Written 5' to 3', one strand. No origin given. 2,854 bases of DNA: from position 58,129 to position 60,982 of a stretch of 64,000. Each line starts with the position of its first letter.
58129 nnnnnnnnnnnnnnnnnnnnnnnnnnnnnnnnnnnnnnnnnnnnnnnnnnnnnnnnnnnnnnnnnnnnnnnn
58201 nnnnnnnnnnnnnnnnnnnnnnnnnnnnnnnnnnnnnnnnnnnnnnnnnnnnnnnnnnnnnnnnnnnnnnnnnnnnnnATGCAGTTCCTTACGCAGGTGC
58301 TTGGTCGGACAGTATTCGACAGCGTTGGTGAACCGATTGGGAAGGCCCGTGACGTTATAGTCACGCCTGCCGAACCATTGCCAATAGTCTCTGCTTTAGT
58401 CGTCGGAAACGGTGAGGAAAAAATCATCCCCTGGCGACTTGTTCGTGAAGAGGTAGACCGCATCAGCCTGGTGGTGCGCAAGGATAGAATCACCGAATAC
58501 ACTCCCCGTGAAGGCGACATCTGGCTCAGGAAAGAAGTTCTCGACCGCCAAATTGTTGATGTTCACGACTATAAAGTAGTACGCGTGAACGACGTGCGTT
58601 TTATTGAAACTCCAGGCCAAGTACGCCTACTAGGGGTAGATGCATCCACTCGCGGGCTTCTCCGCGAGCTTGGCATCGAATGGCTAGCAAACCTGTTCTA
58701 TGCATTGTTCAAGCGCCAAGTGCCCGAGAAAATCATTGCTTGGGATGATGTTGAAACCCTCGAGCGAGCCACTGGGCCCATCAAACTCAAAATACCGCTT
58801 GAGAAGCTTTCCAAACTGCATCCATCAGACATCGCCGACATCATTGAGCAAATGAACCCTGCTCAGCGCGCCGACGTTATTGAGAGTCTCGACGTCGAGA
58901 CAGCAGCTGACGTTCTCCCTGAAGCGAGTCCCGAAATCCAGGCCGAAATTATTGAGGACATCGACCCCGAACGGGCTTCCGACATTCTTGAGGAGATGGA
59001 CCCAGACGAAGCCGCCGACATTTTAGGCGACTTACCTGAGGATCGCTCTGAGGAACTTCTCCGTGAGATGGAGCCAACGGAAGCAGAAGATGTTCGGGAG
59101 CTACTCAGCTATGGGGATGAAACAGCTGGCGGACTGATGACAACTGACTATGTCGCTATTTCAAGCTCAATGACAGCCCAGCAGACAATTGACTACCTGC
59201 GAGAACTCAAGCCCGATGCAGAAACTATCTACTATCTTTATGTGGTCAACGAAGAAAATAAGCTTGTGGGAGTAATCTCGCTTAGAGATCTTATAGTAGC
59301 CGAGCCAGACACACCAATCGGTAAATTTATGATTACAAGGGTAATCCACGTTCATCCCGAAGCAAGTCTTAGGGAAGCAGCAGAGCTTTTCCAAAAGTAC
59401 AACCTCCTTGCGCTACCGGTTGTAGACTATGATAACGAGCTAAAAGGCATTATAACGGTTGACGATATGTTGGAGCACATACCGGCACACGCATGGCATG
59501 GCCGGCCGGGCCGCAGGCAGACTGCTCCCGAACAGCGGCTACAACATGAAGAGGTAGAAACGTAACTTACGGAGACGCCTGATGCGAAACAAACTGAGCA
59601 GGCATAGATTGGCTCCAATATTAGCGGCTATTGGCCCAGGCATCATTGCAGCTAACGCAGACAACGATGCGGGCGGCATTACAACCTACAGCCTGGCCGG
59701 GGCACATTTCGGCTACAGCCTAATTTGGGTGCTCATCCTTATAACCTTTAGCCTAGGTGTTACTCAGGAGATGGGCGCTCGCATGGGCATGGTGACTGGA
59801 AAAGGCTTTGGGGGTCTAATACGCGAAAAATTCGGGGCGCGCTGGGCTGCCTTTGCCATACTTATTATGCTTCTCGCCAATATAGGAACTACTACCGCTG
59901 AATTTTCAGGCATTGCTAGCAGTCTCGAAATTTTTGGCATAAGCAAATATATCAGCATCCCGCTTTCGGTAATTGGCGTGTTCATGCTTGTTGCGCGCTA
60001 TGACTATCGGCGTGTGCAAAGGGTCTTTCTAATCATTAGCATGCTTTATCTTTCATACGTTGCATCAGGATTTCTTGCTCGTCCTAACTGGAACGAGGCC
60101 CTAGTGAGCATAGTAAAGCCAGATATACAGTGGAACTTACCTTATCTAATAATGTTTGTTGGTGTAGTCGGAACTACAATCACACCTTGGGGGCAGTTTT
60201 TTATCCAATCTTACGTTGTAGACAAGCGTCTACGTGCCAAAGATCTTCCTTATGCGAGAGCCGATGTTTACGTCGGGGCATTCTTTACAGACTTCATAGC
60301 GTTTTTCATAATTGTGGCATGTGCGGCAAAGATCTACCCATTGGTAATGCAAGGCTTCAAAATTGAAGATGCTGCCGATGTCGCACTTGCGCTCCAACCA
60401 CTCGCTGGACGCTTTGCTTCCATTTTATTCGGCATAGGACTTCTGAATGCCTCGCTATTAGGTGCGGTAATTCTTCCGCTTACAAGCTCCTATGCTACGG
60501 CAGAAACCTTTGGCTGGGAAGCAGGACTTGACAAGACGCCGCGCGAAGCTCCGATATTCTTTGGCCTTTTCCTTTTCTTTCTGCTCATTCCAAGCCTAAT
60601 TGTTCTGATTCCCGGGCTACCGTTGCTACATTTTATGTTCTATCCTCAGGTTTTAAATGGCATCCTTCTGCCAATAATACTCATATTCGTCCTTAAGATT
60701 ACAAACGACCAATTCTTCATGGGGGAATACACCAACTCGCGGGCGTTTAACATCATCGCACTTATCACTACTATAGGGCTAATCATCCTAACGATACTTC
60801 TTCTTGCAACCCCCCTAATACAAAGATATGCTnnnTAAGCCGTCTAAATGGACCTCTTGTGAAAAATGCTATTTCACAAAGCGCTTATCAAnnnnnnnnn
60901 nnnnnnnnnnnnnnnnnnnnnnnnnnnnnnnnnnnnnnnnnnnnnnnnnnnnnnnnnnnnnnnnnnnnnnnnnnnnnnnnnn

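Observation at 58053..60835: Split cytosolic MgtE sensor domain protein paired with an NRAMP transporter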

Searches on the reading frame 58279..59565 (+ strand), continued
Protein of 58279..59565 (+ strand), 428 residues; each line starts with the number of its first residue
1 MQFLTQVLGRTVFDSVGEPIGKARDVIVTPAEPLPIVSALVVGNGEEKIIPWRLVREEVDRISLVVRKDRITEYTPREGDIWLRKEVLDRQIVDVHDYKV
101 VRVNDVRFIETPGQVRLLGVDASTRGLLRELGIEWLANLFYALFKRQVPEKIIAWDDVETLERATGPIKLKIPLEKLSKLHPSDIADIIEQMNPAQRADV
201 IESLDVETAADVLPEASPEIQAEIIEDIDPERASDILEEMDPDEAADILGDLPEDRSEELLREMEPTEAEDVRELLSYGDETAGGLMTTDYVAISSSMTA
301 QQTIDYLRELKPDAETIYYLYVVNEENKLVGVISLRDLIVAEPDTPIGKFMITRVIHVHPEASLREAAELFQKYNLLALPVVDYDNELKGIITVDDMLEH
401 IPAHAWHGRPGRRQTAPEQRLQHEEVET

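Call 79: search_protein_families(library=pfam, proteins=[P0134, P0141, P0164, P0179, P0196, P0242, P0250, P0246, P0176, P0121], max_evalue=0.001)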
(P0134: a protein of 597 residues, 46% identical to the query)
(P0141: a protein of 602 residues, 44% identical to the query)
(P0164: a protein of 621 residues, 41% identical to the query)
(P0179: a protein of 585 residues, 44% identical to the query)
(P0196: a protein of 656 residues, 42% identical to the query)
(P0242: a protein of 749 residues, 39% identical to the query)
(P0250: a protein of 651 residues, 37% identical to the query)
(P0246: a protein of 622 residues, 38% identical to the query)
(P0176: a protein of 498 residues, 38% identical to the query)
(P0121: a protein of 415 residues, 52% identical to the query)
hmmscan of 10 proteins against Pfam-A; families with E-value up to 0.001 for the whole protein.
P0134 (597 aa): 5 families
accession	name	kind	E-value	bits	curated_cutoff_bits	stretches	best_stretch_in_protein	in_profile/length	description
PF03448.22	MgtE_N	-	5.8e-24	85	25.9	1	178-279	1-102/102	MgtE intracellular N domain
PF00571.33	CBS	-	5.4e-18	65.5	24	2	346-400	2-56/57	CBS domain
PF01769.21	MgtE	-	1e-13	52.1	27.6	1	467-586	2-125/125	Divalent cation transporter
PF05239.21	PRC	-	2e-11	44.1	21.2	1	2-78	4-75/78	PRC-barrel domain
PF14841.11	FliG_M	-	2.5e-06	28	25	1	180-228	1-49/76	FliG middle domain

P0141 (602 aa): 4 families
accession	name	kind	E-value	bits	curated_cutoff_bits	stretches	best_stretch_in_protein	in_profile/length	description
PF03448.22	MgtE_N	-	3.2e-25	89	25.9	1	185-286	1-102/102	MgtE intracellular N domain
PF00571.33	CBS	-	3.5e-21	75.7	24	2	352-407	1-56/57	CBS domain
PF01769.21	MgtE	-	2.1e-06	28.5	27.6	1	469-566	1-99/125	Divalent cation transporter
PF14841.11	FliG_M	-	0.00011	22.8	25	0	242-267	20-45/76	FliG middle domain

P0164 (621 aa): 3 families
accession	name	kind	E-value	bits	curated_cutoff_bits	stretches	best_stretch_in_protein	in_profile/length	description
PF03448.22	MgtE_N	-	4.8e-26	91.7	25.9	1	186-286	1-101/102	MgtE intracellular N domain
PF00571.33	CBS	-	3e-22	79.1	24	2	353-408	1-56/57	CBS domain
PF05239.21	PRC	-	2.6e-12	47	21.2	1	1-55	3-58/78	PRC-barrel domain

P0179 (585 aa): 6 families
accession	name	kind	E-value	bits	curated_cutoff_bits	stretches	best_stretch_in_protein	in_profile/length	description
PF03448.22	MgtE_N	-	3.6e-29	101.7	25.9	1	173-274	1-102/102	MgtE intracellular N domain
PF00571.33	CBS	-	9.5e-26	90.3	24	2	342-395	3-56/57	CBS domain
PF01769.21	MgtE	-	2.5e-10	41.1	27.6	1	462-579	2-125/125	Divalent cation transporter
PF14841.11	FliG_M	-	8.6e-06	26.3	25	0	211-242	13-44/76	FliG middle domain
PF05239.21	PRC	-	1.5e-05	25.3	21.2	0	1-31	3-33/78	PRC-barrel domain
PF14842.11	FliG_N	-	0.00024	22.1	25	0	222-257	4-39/104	FliG N-terminal domain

P0196 (656 aa): 5 families
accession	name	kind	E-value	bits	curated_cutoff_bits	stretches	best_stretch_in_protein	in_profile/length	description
PF03448.22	MgtE_N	-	6.9e-26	91.2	25.9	1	216-314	1-99/102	MgtE intracellular N domain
PF00571.33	CBS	-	1.8e-18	67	24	2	385-438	3-56/57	CBS domain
PF01769.21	MgtE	-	4e-09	37.2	27.6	1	525-645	1-124/125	Divalent cation transporter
PF05239.21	PRC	-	1e-06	29.1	21.2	0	2-65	4-66/78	PRC-barrel domain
PF14841.11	FliG_M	-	3.4e-06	27.6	25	0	260-288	19-47/76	FliG middle domain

P0242 (749 aa): 4 families
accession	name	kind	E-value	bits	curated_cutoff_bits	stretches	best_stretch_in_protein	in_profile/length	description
PF03448.22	MgtE_N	-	7.1e-29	100.8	25.9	1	191-292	1-102/102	MgtE intracellular N domain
PF00571.33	CBS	-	7.2e-16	58.7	24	1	370-422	4-56/57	CBS domain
PF05239.21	PRC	-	1.2e-11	44.9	21.2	1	5-58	4-58/78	PRC-barrel domain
PF14841.11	FliG_M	-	1.1e-07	32.4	25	1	194-239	2-47/76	FliG middle domain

P0250 (651 aa): 4 families
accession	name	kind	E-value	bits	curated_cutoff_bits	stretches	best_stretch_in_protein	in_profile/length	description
PF03448.22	MgtE_N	-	6.2e-28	97.8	25.9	1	186-286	1-101/102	MgtE intracellular N domain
PF00571.33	CBS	-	2.1e-16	60.4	24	2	361-409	8-56/57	CBS domain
PF05239.21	PRC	-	8.6e-10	38.9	21.2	1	1-66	3-69/78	PRC-barrel domain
PF14841.11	FliG_M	-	2.8e-07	31.1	25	1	189-233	2-46/76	FliG middle domain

P0246 (622 aa): 4 families
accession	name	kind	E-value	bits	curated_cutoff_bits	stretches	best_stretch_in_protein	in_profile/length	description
PF03448.22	MgtE_N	-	5.5e-26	91.5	25.9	1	187-289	1-102/102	MgtE intracellular N domain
PF00571.33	CBS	-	1.9e-19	70.2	24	2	357-410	3-56/57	CBS domain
PF05239.21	PRC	-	2.5e-09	37.5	21.2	1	1-62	3-65/78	PRC-barrel domain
PF14841.11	FliG_M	-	0.0003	21.4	25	0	244-272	19-47/76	FliG middle domain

P0176 (498 aa): 4 families
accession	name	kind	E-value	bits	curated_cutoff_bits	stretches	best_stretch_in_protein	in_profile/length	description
PF03448.22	MgtE_N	-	1.4e-30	106.3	25.9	2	270-371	1-102/102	MgtE intracellular N domain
PF00571.33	CBS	-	4.3e-20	72.2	24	2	438-490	2-54/57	CBS domain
PF14841.11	FliG_M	-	6.3e-09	36.4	25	0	290-318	19-47/76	FliG middle domain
PF05239.21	PRC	-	2.7e-07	30.9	21.2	0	92-156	2-70/78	PRC-barrel domain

P0121 (415 aa): 4 families
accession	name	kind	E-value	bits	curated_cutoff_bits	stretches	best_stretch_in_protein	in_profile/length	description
PF03448.22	MgtE_N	-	9.4e-29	100.4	25.9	1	178-278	1-101/102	MgtE intracellular N domain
PF00571.33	CBS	-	3.3e-23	82.2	24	2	345-399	1-55/57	CBS domain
PF05239.21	PRC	-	5e-08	33.3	21.2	1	1-58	4-67/78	PRC-barrel domain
PF14841.11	FliG_M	-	2.2e-06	28.2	25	0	228-260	13-45/76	FliG middle domain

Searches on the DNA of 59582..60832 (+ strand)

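Call 91: search_rna_families(sources=[L101, L102], threshold=gathering)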
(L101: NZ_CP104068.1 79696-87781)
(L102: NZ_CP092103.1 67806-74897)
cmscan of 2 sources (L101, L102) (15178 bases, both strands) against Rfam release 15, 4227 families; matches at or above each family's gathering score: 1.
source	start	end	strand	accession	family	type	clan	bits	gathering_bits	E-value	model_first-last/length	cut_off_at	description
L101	1880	2048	+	RF00380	Magnesium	Cis-reg; riboswitch;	-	145.1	44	1.6e-33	1-169/169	no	M-box riboswitch aptamer (ykoK leader)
